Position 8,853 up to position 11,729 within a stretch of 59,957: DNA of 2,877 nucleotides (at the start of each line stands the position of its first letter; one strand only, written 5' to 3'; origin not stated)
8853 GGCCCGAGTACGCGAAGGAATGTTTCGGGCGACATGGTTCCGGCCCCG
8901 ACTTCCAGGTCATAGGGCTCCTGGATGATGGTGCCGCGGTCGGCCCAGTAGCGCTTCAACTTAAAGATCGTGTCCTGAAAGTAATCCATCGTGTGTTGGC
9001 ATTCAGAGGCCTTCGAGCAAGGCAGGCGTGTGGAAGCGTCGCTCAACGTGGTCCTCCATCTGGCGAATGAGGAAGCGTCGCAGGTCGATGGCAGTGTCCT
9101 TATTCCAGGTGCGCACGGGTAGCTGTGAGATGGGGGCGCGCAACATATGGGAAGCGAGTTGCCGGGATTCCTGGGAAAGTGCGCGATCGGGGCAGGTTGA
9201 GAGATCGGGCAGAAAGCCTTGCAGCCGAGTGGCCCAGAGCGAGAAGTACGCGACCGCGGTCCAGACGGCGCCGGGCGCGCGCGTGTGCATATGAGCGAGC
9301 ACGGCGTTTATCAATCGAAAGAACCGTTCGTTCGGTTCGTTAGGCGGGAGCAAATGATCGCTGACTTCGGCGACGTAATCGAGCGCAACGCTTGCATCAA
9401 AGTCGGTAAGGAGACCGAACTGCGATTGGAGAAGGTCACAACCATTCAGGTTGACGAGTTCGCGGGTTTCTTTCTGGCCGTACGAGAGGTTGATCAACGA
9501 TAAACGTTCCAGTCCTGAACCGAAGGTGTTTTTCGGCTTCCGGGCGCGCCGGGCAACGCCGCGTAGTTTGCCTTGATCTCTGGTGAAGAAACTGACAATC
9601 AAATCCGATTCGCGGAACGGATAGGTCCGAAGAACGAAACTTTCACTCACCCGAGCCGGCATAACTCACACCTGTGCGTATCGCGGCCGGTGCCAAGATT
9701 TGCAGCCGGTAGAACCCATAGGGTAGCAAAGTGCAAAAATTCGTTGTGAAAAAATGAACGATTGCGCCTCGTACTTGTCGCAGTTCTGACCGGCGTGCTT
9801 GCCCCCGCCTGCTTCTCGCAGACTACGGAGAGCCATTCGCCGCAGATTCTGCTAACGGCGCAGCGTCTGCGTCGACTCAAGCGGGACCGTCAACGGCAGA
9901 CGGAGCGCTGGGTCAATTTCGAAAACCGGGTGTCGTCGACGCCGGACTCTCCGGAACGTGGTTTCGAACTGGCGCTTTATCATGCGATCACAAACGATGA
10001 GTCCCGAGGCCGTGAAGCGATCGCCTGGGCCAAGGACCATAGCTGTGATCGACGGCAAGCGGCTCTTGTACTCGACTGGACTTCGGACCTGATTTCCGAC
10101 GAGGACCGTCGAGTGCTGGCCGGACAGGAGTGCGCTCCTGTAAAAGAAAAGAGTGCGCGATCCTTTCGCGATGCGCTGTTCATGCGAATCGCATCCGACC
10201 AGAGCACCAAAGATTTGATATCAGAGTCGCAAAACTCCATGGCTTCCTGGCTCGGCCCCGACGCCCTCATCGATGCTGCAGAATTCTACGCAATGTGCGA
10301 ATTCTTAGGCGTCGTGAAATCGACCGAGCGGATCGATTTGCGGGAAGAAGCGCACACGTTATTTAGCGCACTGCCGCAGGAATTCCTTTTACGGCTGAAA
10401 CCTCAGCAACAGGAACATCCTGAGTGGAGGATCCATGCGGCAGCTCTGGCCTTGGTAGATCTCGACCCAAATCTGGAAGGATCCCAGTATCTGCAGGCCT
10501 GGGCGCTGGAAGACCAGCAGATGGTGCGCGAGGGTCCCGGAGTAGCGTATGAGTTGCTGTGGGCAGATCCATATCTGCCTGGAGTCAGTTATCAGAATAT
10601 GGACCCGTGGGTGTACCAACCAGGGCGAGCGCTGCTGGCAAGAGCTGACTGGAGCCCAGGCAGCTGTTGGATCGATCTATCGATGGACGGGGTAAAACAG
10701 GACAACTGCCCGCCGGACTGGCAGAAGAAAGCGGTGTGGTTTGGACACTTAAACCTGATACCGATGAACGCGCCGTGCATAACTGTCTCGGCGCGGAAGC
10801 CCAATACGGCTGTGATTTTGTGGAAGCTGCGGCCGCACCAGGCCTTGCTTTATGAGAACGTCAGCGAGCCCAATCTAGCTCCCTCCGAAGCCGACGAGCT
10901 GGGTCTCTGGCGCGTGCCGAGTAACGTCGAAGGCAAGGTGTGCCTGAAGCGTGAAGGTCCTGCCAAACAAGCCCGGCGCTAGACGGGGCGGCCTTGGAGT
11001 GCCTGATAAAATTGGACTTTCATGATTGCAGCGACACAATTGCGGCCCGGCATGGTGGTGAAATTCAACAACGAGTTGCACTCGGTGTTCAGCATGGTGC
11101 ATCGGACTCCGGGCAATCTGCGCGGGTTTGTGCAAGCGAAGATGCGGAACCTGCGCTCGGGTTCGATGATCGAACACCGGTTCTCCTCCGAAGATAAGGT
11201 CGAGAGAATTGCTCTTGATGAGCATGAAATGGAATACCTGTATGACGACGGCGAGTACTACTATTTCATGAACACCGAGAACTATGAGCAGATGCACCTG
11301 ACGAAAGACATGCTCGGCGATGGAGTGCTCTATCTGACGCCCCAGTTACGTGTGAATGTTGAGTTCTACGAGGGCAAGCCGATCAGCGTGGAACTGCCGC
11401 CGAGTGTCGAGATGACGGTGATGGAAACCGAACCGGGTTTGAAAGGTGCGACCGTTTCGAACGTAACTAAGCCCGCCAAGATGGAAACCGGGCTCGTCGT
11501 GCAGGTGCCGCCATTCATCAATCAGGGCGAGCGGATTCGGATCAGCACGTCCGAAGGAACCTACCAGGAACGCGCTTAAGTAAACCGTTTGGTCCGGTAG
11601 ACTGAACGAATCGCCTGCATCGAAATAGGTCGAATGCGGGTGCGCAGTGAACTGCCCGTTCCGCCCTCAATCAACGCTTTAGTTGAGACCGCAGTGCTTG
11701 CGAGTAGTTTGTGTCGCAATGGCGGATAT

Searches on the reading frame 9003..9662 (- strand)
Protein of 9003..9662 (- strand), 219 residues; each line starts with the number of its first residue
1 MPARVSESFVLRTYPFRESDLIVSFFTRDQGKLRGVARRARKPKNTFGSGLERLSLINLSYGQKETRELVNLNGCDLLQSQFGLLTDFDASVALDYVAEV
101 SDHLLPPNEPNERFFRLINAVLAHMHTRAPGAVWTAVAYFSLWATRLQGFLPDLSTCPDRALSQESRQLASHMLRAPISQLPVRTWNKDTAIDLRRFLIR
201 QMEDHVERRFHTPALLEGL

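Call 65: search_protein_families(library=pfam, proteins=[window:9003-9662:-], max_evalue=0.01)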
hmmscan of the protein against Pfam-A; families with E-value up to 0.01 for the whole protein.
window:9003-9662:- (219 aa): 2 families
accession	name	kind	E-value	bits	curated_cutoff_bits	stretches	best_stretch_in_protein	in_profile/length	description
PF11967.14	RecO_N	-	1.8e-17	63.6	27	1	7-80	7-79/80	Recombination protein O N terminal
PF02565.21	RecO_C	-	6.4e-13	49.2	22.1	1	86-157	2-71/157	Recombination protein O C terminal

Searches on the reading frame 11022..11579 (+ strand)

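Call 65: search_protein_families(library=pfam, proteins=[window:11022-11579:+], max_evalue=0.01)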
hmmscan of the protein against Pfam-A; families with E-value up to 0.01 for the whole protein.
window:11022-11579:+ (185 aa): 3 families
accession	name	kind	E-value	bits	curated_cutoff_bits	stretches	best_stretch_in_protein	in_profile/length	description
PF09285.17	Elong-fact-P_C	-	4e-26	90.9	25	1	129-184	1-56/56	Elongation factor P, C-terminal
PF01132.26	EFP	-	4.9e-20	71.7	27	1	68-121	1-54/54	Elongation factor P (EF-P) OB domain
PF08207.18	EFP_N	-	3.5e-19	69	23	1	4-60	2-58/58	Elongation factor P (EF-P) KOW-like domain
